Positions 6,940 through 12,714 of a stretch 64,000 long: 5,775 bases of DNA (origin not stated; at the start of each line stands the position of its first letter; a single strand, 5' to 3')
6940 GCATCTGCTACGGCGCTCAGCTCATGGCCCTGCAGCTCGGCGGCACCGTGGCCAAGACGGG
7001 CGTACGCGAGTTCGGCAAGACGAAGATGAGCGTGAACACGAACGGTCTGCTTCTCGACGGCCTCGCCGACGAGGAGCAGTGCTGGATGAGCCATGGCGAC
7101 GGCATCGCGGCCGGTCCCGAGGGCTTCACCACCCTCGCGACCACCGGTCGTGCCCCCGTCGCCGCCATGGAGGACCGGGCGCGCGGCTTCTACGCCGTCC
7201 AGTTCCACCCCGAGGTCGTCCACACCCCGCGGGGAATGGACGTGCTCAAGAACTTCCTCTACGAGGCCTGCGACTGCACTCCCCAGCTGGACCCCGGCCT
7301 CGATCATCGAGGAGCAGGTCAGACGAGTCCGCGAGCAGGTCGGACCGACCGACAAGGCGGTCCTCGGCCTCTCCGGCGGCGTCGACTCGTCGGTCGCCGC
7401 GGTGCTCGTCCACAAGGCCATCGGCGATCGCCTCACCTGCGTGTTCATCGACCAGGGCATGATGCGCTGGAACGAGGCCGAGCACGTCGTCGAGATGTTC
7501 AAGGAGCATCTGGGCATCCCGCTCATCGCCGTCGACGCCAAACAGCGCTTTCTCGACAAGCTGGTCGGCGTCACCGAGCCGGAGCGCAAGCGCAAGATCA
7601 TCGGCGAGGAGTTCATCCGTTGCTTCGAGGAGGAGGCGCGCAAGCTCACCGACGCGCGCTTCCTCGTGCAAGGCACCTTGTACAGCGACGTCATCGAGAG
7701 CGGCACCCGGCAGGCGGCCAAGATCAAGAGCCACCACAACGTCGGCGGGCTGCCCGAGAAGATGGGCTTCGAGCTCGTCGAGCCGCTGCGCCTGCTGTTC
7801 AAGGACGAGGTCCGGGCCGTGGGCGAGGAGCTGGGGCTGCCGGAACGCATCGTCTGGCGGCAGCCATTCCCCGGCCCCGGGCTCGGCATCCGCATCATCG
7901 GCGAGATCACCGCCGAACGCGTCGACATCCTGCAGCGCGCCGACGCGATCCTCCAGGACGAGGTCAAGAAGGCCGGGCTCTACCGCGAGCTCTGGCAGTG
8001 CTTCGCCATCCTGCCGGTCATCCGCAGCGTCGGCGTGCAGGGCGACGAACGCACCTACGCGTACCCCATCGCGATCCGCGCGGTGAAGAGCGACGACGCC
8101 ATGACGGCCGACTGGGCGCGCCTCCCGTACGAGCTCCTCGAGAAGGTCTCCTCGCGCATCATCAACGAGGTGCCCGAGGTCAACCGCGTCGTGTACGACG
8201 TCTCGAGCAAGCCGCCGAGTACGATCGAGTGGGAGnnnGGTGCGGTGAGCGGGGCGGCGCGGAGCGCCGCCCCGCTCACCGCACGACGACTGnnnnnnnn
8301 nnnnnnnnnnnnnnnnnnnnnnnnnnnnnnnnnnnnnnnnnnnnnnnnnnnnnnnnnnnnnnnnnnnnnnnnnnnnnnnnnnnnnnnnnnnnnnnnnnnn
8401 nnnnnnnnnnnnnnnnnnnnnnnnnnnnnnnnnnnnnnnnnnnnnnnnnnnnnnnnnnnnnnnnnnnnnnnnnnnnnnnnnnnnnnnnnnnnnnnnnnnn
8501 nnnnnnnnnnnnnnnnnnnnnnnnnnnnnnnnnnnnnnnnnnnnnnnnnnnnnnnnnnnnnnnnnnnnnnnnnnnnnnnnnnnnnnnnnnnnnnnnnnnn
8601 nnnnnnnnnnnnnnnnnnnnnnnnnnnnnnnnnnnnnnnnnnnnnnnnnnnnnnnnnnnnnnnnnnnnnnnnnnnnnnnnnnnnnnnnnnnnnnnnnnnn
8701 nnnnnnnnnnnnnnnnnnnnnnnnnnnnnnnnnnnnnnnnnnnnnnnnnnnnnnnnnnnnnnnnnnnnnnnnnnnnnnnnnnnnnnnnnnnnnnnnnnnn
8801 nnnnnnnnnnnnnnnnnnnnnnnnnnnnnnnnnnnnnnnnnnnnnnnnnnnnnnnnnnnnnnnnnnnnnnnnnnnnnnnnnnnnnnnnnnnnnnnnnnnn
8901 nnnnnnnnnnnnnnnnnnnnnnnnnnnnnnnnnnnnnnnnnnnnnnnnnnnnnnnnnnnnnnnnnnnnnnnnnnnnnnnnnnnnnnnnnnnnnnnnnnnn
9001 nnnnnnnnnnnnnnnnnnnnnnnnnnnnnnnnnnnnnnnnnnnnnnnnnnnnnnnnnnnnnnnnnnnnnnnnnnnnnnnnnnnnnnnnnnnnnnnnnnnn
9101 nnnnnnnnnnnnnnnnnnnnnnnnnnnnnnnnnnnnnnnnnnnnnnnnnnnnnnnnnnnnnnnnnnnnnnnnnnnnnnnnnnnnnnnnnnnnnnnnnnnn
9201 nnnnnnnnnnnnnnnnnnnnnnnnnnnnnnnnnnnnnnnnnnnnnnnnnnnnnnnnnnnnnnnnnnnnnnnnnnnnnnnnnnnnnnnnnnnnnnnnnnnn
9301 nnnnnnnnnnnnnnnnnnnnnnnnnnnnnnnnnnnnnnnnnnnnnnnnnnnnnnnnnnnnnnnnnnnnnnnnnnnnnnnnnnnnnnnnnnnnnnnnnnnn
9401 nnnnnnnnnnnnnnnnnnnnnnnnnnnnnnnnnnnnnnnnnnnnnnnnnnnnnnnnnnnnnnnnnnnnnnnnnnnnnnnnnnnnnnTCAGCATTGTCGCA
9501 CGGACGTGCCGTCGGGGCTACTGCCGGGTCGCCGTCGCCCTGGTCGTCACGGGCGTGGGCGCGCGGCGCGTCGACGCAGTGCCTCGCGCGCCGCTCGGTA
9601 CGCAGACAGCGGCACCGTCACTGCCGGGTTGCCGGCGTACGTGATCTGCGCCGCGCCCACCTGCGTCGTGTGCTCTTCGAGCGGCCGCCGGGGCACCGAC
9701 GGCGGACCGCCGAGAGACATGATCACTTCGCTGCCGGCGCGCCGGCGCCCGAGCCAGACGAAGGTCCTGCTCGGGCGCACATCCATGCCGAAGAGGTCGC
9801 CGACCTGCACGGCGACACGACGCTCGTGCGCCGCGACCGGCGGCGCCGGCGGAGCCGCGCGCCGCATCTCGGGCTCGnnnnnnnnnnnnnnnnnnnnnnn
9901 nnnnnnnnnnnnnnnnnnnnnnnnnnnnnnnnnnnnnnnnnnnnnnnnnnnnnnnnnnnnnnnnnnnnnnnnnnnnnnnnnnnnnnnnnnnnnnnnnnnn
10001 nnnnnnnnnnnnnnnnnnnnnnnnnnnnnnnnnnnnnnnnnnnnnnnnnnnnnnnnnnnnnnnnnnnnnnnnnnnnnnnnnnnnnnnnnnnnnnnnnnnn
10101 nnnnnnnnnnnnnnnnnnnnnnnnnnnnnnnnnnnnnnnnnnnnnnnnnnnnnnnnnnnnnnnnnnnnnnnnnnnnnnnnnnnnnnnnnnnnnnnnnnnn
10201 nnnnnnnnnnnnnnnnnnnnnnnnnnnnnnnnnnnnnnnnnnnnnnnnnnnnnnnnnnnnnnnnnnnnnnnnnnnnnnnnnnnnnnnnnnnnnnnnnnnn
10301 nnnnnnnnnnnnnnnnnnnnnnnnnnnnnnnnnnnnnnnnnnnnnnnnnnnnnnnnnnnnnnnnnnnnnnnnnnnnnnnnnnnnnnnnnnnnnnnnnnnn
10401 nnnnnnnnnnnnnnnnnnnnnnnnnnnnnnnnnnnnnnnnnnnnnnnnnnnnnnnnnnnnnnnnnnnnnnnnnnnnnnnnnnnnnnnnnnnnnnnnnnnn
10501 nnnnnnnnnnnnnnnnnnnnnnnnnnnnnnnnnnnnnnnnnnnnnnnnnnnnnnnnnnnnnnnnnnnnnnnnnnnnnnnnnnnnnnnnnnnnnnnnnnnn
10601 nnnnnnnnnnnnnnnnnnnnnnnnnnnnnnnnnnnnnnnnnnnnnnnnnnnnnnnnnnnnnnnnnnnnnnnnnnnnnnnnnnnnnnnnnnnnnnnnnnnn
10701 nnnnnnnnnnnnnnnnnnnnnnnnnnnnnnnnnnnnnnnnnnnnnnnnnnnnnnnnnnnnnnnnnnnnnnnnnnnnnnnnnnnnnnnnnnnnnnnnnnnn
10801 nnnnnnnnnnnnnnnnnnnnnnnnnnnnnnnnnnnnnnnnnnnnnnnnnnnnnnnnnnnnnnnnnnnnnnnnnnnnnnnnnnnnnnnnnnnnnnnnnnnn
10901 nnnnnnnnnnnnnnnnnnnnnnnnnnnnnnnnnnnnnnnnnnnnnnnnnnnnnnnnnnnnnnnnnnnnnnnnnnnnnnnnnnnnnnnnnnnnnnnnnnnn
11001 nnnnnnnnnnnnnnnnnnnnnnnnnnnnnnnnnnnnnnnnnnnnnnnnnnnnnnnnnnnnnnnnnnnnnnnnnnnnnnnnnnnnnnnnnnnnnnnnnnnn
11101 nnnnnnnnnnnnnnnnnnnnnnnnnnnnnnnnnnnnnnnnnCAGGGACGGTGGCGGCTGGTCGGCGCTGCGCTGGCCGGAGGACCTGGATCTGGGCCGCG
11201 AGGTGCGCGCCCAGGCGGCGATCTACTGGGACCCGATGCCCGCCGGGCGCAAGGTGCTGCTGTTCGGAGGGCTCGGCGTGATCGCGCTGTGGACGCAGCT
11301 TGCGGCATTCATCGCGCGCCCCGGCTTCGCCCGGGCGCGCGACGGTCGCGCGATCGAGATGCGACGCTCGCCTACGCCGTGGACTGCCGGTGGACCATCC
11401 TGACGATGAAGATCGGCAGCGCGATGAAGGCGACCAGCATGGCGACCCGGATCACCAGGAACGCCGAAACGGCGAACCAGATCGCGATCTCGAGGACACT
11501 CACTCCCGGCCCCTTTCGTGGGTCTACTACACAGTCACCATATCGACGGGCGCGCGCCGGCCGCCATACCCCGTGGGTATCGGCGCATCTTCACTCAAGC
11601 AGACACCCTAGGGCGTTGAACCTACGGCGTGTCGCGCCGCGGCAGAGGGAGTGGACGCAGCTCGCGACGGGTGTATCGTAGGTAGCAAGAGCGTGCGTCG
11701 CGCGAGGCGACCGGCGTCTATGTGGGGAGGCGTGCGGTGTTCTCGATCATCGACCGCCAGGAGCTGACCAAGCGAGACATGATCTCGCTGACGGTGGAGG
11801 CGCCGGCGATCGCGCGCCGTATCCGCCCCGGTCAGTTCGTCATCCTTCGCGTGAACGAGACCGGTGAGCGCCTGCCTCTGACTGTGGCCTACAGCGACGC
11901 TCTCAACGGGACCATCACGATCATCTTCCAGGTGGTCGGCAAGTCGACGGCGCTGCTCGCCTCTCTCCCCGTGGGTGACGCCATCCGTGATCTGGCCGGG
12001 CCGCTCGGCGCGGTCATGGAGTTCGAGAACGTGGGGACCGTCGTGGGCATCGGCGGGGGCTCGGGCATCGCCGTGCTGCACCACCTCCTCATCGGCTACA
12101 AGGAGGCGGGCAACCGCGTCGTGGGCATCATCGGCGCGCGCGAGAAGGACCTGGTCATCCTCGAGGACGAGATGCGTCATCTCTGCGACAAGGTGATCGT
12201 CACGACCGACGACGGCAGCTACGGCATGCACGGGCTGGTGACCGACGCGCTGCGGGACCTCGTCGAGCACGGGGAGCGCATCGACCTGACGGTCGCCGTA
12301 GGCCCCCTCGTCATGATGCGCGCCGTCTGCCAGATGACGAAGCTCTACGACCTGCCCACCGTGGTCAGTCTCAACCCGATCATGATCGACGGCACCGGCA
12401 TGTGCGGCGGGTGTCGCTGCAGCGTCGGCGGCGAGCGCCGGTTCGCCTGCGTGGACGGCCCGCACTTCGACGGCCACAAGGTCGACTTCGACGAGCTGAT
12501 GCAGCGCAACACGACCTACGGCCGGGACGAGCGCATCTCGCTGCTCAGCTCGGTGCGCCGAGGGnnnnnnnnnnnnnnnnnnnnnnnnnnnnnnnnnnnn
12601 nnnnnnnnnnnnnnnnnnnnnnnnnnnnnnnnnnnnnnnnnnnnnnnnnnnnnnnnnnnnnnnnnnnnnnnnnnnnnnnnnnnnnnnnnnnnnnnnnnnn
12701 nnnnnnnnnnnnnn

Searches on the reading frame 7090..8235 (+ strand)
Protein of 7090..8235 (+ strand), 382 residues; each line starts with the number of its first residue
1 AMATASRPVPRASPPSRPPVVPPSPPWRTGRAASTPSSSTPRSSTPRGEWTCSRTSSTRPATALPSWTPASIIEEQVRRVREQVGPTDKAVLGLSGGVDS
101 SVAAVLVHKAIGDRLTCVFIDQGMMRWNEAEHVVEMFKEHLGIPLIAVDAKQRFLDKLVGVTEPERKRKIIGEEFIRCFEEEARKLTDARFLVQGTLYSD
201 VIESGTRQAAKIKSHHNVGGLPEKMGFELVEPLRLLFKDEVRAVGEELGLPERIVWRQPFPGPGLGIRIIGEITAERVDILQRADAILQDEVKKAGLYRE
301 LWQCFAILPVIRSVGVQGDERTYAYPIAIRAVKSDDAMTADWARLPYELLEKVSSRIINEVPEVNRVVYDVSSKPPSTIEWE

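Call 25: search_protein_families(library=ncbifam, proteins=[window:7090-8235:+], max_evalue=0.00001)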
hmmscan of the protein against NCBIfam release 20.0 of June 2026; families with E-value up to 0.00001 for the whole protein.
window:7090-8235:+ (382 aa): 10 families
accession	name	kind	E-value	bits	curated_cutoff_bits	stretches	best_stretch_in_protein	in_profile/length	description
NF000848.1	PRK00074.1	equivalog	1.4e-162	541.9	400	1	63-382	190-512/512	glutamine-hydrolyzing GMP synthase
TIGR00884.1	guaA_Cterm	equivalog_domain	5e-152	505.6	338.75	1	72-382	2-310/310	glutamine-hydrolyzing GMP synthase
NF010587.0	PRK13980.1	equivalog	1.8e-13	50.4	255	1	77-149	19-93/267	NAD+ synthase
TIGR00552.1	nadE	equivalog_domain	1e-09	38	63.65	1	87-152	22-88/251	NAD(+) synthase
NF002048.0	PRK00876.1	subfamily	1.2e-08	34.2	313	1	78-150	25-100/330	NAD(+) synthase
TIGR00268.2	TIGR00268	equivalog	5.6e-08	32.4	150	1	78-151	4-77/259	ATP-dependent sacrificial sulfur transferase LarE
NF001138.1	PRK00143.1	equivalog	7.8e-07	28.3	284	1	90-159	2-77/345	tRNA 2-thiouridine(34) synthase MnmA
NF010367.0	PRK13795.1-2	equivalog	1e-06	27.5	456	1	72-167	226-320/584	hypothetical protein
NF006351.0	PRK08576.1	equivalog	1.2e-06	27.4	290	1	73-195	221-337/436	hypothetical protein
TIGR00420.1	trmU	equivalog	7.9e-06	25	236.95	0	89-159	2-80/351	tRNA 2-thiouridine(34) synthase MnmA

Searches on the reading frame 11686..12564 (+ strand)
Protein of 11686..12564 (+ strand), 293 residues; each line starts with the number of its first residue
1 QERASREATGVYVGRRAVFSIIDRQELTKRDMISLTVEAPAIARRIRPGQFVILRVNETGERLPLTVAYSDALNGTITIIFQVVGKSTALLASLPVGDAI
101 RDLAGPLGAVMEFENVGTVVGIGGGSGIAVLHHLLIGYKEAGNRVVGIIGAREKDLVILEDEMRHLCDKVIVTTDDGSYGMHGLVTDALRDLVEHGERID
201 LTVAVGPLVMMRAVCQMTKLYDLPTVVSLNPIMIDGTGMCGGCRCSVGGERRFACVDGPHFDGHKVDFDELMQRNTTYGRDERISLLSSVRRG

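Call 26: search_protein_families(library=ncbifam, proteins=[window:11686-12564:+], max_evalue=0.00001)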
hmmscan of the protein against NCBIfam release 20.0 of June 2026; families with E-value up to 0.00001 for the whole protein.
window:11686-12564:+ (293 aa): 14 families
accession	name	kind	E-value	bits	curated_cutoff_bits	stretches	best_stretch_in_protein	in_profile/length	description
NF004862.0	PRK06222.1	subfamily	1.1e-113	379.4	220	1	19-287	2-269/281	sulfide/dihydroorotate dehydrogenase-like FAD/NAD-binding protein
NF009414.0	PRK12778.1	equivalog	5.6e-106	355.5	1103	1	19-286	2-268/752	bifunctional dihydroorotate dehydrogenase B NAD binding subunit/NADPH-dependent glutamate synthase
NF009413.0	PRK12775.1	equivalog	1.6e-82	277.8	1895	1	19-282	2-264/1006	putative trifunctional 2-polyprenylphenol hydroxylase/glutamate synthase subunit beta/ferritin domain-containing protein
NF009415.0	PRK12779.1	equivalog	1.4e-60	205.3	1519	1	19-285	651-937/944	putative bifunctional glutamate synthase subunit beta/2-polyprenylphenol hydroxylase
NF000796.0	PRK00054.1-1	equivalog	7.8e-39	133.4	224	1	45-272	28-241/254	dihydroorotate dehydrogenase electron transfer subunit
NF000798.0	PRK00054.1-3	equivalog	2.2e-35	122.4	219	1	22-266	11-242/244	dihydroorotate dehydrogenase electron transfer subunit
NF000799.0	PRK00054.1-4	equivalog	1.2e-31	109.8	314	1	20-266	8-256/258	dihydroorotate dehydrogenase electron transfer subunit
NF000797.0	PRK00054.1-2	equivalog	4.3e-29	101.6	270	1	19-265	17-264/267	dihydroorotate dehydrogenase electron transfer subunit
TIGR02911.1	sulfite_red_B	equivalog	3.6e-14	52.5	288.6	1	42-262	27-252/261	anaerobic sulfite reductase subunit AsrB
NF006220.0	PRK08345.1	subfamily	1.9e-13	50.3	395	1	20-262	14-283/294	cytochrome-c3 hydrogenase subunit gamma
NF040830.1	sulfhyd_ShyC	equivalog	1.9e-10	40.4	600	1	21-262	11-277/288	NAD(P)-dependent hydrogenase/sulfhydrogenase 2 subunit gamma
NF004470.0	PRK05802.1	equivalog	5.4e-10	38.8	313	1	19-251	68-309/330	sulfide/dihydroorotate dehydrogenase-like FAD/NAD-binding protein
NF040835.1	sulfhyd_HydG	equivalog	4e-09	36.1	650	1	26-262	27-280/292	NADPH-dependent hydrogenase/sulfhydrogenase 1 subunit gamma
NF040810.1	BenC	equivalog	2.8e-06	26.7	430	1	22-219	109-316/333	benzoate 1,2-dioxygenase electron transfer component BenC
